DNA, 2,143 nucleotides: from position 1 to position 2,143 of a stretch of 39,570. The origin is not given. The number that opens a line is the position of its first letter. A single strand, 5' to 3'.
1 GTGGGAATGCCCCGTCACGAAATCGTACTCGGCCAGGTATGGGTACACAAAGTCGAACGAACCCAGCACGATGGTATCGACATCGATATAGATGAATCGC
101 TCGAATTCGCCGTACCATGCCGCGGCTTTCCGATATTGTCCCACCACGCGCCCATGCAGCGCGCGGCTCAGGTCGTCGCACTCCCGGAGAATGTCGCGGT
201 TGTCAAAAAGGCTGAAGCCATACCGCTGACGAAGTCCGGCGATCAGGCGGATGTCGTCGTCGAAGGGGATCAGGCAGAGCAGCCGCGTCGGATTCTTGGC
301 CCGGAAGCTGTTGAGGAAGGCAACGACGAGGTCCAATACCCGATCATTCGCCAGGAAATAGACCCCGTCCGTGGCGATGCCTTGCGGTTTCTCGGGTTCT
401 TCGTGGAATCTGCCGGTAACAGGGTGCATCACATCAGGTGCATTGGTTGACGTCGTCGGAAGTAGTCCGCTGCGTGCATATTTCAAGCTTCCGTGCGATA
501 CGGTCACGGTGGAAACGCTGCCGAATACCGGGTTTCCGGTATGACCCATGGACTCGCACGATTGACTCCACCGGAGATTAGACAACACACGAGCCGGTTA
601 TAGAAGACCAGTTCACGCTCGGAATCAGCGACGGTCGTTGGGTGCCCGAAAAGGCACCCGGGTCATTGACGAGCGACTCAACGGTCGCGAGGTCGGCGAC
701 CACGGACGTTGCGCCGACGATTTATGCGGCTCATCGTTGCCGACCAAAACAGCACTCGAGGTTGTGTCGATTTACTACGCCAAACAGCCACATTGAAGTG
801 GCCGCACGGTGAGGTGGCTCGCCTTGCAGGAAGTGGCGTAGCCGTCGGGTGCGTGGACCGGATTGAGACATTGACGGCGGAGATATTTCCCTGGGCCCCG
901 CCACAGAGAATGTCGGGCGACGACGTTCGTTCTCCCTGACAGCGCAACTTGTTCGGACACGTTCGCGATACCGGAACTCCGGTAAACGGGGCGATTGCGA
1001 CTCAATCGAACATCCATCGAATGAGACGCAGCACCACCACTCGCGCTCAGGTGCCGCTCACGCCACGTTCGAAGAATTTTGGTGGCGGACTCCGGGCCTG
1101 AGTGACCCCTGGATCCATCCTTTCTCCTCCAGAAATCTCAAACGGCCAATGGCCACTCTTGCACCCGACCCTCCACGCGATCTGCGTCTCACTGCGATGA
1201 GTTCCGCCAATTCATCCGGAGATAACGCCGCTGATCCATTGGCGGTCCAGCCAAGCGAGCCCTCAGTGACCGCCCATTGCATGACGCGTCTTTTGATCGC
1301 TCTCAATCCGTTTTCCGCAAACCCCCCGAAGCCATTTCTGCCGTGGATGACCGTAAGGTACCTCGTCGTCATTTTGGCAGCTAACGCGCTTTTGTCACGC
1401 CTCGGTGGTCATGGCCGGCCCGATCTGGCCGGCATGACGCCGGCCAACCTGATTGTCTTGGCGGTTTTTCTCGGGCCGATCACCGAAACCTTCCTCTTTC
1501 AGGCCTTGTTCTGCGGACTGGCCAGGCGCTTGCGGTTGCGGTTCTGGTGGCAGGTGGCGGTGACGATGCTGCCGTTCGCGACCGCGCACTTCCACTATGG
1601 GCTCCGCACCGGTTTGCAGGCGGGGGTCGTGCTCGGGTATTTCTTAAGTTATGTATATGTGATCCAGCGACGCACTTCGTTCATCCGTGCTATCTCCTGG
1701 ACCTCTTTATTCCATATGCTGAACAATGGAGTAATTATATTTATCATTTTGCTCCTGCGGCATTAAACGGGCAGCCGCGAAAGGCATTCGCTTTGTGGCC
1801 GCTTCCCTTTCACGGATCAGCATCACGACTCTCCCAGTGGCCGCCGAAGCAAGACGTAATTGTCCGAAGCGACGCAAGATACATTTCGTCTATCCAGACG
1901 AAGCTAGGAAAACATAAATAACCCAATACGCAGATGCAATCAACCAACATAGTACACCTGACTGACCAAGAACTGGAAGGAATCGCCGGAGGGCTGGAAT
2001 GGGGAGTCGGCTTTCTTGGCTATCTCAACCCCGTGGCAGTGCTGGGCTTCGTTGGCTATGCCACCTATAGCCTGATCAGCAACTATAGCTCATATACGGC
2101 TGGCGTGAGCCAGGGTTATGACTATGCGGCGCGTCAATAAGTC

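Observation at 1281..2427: Two tandem double-glycine-leader peptides beside a CPBP/Abi protease: a bacteriocin/microcin-like locus with no exporter in view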

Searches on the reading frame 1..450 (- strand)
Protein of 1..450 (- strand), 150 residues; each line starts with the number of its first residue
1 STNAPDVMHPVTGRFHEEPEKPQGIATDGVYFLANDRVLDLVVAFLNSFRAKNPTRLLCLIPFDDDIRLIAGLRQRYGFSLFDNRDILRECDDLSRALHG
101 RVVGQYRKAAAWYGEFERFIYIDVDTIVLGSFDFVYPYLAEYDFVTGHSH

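Call 3: search_protein_families(library=pfam, proteins=[window:1-450:-], max_evalue=1)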
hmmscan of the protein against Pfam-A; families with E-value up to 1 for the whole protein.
window:1-450:- (150 aa): 1 family
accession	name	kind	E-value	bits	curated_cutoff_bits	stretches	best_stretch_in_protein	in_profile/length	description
PF11051.14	Mannosyl_trans3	-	0.15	11.8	22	1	105-135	82-112/273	Mannosyltransferase putative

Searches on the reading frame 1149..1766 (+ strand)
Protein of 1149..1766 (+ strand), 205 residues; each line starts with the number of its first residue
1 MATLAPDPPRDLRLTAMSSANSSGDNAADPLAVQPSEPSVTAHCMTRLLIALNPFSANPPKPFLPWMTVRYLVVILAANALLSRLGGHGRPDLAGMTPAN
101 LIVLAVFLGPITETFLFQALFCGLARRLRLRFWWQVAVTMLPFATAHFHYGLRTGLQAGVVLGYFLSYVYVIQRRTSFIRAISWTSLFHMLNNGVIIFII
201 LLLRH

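Call 3: search_protein_families(library=pfam, proteins=[window:1149-1766:+], max_evalue=1)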
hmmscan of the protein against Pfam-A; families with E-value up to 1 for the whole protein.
window:1149-1766:+ (205 aa): 1 family
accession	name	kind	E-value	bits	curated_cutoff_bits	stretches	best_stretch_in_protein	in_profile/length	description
PF02517.21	Rce1-like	-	1.4e-07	32.1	22.4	1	100-194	6-92/93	Type II CAAX prenyl endopeptidase Rce1-like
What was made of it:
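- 1149..1766 (+): CPBP/Rce1-like (Abi) intramembrane protease homologue of 205 aa (161 aa if it starts at 1281), with about 4 predicted TM segments. Putative immunity or accessory protein. Pfam PF02517, 32.1 bits against cut-off 22.4 (call 3).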

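Call 4: search_protein_families(library=ncbifam, proteins=[window:1149-1766:+], max_evalue=1)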
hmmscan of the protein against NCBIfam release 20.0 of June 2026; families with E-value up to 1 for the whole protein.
window:1149-1766:+ (205 aa): 3 families
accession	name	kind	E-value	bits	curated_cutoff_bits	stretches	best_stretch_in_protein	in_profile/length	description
NF046050.1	CPBP_fam_MroQ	equivalog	0.00042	19.8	270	1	101-202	129-226/243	intramembrane glutamic endopeptidase MroQ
NF041647.1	ABC_perm_CPBP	equivalog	0.031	13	435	1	100-200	545-634/636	ABC transporter permease subunit/CPBP intramembrane protease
NF052640.1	CPBP_M949_0222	equivalog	0.9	9.4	220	1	158-203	172-210/213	M949_0222 family glutamic-type intramembrane endopeptidase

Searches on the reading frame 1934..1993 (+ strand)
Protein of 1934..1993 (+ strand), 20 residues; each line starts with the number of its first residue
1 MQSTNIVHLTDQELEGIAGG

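Call 48: search_protein_families(library=ncbifam, proteins=[window:1934-1993:+], max_evalue=10)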
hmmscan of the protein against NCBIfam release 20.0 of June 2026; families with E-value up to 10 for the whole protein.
seq(20 aa): 4 families
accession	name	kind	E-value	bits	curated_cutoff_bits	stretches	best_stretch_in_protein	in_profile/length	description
NF038167.1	cyan_ocin_like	subfamily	0.022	14.9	32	1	4-20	6-22/72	CTB family bacteriocin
NF038153.1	lant_leader_L1a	domain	0.026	14.7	22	1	6-20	18-32/32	class I lanthipeptide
TIGR03949.1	bact_IIb_cerein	subfamily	0.045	13.6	21.5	1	7-20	2-15/45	class IIb bacteriocin, lactobin A/cerein 7B family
NF038034.1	lactGbeta_entB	subfamily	0.051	13.8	37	1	9-20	1-12/38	lactococcin G-beta/enterocin 1071B family bacteriocin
